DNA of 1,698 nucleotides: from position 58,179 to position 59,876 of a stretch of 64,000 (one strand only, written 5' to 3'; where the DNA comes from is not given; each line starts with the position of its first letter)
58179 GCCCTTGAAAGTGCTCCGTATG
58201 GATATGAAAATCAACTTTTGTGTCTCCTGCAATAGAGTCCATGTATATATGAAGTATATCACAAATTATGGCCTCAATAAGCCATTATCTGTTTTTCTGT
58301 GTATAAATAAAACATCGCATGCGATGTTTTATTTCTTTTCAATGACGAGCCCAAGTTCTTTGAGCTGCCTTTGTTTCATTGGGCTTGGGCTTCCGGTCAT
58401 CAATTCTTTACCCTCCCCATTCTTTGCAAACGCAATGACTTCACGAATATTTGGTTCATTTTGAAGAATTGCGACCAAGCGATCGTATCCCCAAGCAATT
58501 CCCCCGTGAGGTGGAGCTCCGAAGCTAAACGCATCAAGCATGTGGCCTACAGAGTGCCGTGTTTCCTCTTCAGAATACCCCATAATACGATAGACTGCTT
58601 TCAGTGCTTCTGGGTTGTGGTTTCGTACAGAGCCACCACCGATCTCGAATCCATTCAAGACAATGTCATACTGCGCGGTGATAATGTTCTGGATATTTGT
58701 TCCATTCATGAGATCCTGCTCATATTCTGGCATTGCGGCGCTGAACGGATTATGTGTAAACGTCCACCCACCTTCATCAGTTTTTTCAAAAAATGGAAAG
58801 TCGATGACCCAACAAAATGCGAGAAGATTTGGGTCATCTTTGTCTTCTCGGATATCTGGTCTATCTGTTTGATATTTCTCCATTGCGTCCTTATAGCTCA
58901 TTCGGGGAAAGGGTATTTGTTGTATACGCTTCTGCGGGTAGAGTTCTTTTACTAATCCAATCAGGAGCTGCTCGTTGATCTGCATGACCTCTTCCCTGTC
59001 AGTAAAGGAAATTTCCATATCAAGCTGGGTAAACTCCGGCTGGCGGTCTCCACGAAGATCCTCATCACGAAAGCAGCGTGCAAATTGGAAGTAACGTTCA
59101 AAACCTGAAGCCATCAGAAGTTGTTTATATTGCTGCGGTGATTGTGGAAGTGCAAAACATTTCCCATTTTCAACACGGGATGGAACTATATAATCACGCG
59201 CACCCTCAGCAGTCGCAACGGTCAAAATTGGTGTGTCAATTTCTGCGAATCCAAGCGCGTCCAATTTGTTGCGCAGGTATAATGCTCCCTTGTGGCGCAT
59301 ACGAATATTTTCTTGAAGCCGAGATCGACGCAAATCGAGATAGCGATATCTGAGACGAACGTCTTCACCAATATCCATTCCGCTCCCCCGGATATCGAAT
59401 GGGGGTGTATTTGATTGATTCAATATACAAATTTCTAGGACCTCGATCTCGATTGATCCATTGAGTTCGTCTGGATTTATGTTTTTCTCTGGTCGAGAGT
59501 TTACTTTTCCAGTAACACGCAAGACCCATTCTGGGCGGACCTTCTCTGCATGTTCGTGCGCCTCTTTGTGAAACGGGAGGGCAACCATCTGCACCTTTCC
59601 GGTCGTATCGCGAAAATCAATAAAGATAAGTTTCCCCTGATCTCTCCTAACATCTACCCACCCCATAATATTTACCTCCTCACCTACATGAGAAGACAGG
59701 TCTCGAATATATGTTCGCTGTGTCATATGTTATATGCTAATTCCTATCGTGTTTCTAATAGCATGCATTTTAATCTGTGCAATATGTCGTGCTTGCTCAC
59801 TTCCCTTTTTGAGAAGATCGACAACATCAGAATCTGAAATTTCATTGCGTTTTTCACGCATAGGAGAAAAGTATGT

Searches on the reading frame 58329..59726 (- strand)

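Call 7: search_protein_families(library=pfam, proteins=[window:58329-59726:-], max_evalue=0.001)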
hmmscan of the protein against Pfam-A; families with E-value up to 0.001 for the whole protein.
window:58329-59726:- (465 aa): 2 families
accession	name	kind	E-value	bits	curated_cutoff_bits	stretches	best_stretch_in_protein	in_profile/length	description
PF00152.25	tRNA-synt_2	-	2.7e-105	352.3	25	1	121-436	2-307/308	tRNA synthetases class II (D, K and N)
PF01336.31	tRNA_anti-codon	-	1.3e-15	57.5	27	1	18-99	1-72/75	OB-fold nucleic acid binding domain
